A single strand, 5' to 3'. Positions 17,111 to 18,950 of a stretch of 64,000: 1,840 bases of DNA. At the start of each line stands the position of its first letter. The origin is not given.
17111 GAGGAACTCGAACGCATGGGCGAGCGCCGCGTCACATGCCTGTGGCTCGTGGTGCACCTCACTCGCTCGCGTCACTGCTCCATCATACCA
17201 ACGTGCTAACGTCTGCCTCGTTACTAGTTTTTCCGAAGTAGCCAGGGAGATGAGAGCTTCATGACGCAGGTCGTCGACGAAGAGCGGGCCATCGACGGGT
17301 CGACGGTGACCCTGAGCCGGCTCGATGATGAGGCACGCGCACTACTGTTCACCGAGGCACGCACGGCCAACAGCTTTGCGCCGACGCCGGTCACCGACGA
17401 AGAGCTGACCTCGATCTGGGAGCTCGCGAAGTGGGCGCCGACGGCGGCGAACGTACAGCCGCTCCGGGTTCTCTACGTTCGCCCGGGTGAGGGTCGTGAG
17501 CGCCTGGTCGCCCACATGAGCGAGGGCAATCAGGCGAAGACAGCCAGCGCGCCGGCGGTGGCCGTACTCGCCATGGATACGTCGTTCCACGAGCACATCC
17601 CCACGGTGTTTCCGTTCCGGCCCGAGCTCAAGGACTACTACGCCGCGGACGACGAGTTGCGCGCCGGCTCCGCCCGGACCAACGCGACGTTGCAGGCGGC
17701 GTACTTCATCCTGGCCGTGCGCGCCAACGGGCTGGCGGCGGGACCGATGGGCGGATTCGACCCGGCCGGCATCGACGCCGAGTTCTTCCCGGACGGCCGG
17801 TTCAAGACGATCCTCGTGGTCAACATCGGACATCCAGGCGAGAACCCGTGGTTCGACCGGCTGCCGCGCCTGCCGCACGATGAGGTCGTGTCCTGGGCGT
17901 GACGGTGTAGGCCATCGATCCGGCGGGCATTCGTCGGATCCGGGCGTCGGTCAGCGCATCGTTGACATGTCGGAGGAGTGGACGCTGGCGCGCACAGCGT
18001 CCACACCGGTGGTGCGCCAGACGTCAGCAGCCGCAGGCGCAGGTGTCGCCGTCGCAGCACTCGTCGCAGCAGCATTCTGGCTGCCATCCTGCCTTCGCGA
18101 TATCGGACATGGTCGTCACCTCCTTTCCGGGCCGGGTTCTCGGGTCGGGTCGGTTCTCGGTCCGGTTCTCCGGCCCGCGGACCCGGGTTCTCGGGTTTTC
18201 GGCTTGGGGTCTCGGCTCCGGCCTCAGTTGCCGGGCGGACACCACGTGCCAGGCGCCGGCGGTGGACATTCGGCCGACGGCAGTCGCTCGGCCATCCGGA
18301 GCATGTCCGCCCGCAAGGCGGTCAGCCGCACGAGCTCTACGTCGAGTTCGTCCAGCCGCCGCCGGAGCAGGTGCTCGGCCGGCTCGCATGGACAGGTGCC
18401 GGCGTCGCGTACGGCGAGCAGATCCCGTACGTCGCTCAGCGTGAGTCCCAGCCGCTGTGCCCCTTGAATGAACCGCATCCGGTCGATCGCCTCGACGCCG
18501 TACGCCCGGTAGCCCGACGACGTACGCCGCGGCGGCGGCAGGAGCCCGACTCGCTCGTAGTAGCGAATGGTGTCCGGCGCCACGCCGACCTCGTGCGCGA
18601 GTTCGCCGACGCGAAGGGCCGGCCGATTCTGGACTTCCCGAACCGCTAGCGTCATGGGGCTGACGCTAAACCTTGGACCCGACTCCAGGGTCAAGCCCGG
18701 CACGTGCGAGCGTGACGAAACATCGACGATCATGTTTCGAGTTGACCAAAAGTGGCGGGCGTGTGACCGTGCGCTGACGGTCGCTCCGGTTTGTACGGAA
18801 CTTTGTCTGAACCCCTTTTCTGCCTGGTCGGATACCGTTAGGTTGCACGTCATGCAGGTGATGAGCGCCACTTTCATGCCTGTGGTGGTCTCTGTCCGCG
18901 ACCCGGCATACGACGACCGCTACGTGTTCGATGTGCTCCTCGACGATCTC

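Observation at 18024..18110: Hidden 28-aa, 8-Cys peptide gene downstream of a metal-type MerR sensor: candidate undescribed mini-metallothionein module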

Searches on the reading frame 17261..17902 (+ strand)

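Call 3: search_protein_families(library=ncbifam, proteins=[window:17261-17902:+], max_evalue=1)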
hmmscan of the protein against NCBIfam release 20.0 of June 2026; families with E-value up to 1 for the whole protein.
window:17261-17902:+ (213 aa): 7 families
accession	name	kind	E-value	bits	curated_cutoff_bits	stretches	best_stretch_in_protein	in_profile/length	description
NF003768.0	PRK05365.1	equivalog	1.2e-79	266.4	152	1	18-212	6-199/200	malonic semialdehyde reductase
NF008275.0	PRK11053.1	equivalog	1.1e-09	38.1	227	2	148-209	149-213/217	oxygen-insensitive NAD(P)H nitroreductase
TIGR02476.1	BluB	equivalog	4.2e-08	32.8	150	1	28-95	11-78/205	5,6-dimethylbenzimidazole synthase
NF008033.1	PRK10765.1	equivalog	0.00065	19.2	223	1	32-113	10-89/240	oxygen-insensitive NADPH nitroreductase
TIGR03553.1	F420_FbiB_CTERM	equivalog_domain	0.0015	18.3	249.55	1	32-90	5-63/194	F420 biosynthesis protein FbiB, C-terminal domain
NF009810.0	PRK13294.1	equivalog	0.0021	17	304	1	30-89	258-317/449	coenzyme F420-0:L-glutamate ligase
NF008088.0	PRK10828.1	equivalog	0.07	12.7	183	1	31-97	8-73/183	NAD(P)H nitroreductase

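Call 4: search_protein_families(library=pfam, proteins=[window:17261-17902:+], max_evalue=1)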
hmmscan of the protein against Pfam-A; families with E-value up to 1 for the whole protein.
window:17261-17902:+ (213 aa): 1 family
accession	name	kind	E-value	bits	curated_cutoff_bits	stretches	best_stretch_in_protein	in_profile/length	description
PF00881.29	Nitroreductase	-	4.9e-18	66.3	23.5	1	34-176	5-153/167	Nitroreductase family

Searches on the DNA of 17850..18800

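Call 31: search_rna_families(source=window, start=17850, end=18800, threshold=evalue, max_evalue=10)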
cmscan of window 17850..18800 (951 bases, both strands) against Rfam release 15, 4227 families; matches with E-value up to 10: 4.
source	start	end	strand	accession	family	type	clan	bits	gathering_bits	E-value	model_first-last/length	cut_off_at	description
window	18492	18589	-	RF02836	Bcj14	Gene; sRNA;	-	17.8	59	1.3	1-171/171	no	Burkholderia RNA 14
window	18165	18212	+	RF03214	mir-769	Gene; miRNA;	-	17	57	2.9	1-81/81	no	mir-769 microRNA precursor family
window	17869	17927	+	RF00312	snoZ206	Gene; snRNA; snoRNA; CD-box;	-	15.5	50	7.6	1-129/129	no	Small nucleolar RNA Z206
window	18067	18189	+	RF02342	ar7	Gene; sRNA;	-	13.8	60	4.3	1-145/145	no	Alphaproteobacterial sRNA ar7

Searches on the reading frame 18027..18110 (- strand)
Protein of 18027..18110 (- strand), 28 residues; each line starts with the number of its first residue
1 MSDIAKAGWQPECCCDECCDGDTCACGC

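Call 3: search_protein_families(library=ncbifam, proteins=[window:18027-18110:-], max_evalue=1)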
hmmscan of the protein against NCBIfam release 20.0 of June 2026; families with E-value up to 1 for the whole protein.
seq(28 aa): 0 families

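Call 4: search_protein_families(library=pfam, proteins=[window:18027-18110:-], max_evalue=1)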
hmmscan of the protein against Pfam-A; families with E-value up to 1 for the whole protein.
seq(28 aa): 0 families

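Call 7: list_cluster_members(proteins=[window:18027-18110:-, window:18227-18655:-])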
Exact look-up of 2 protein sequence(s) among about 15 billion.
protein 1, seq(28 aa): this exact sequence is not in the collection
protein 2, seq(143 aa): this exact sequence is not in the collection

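Call 60: search_protein_families(library=pfam, alignment_id=A2, max_evalue=1)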
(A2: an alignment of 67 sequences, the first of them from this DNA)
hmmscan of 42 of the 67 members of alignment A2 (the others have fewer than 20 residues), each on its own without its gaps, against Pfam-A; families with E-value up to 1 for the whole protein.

A. member 1, seq(28 aa): 0 families

B. families by the number of members that match (of 42 scanned): 1 family
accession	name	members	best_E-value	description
PF13885.11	Keratin_B2_2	1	0.015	Keratin, high sulfur B2 protein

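Call 61: search_protein_families(library=ncbifam, alignment_id=A2, max_evalue=1)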
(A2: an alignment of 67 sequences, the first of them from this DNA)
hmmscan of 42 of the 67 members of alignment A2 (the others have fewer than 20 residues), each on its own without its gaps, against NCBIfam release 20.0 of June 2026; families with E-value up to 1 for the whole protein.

A. member 1, seq(28 aa): 0 families

B. families by the number of members that match (of 42 scanned): 1 family
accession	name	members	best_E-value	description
TIGR04135.1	FibroRuminTarg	1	0.28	FibroRumin family radical SAM-modified Cys-rich RiPP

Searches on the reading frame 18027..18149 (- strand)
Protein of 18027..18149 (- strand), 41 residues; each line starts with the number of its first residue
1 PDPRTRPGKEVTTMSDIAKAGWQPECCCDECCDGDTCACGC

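Call 41: find_homologous_proteins(query=A3, max_evalue=1)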
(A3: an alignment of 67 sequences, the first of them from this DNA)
Query A3 (67 sequences): 478 candidates shared short words with the query, none scored E <= 1.
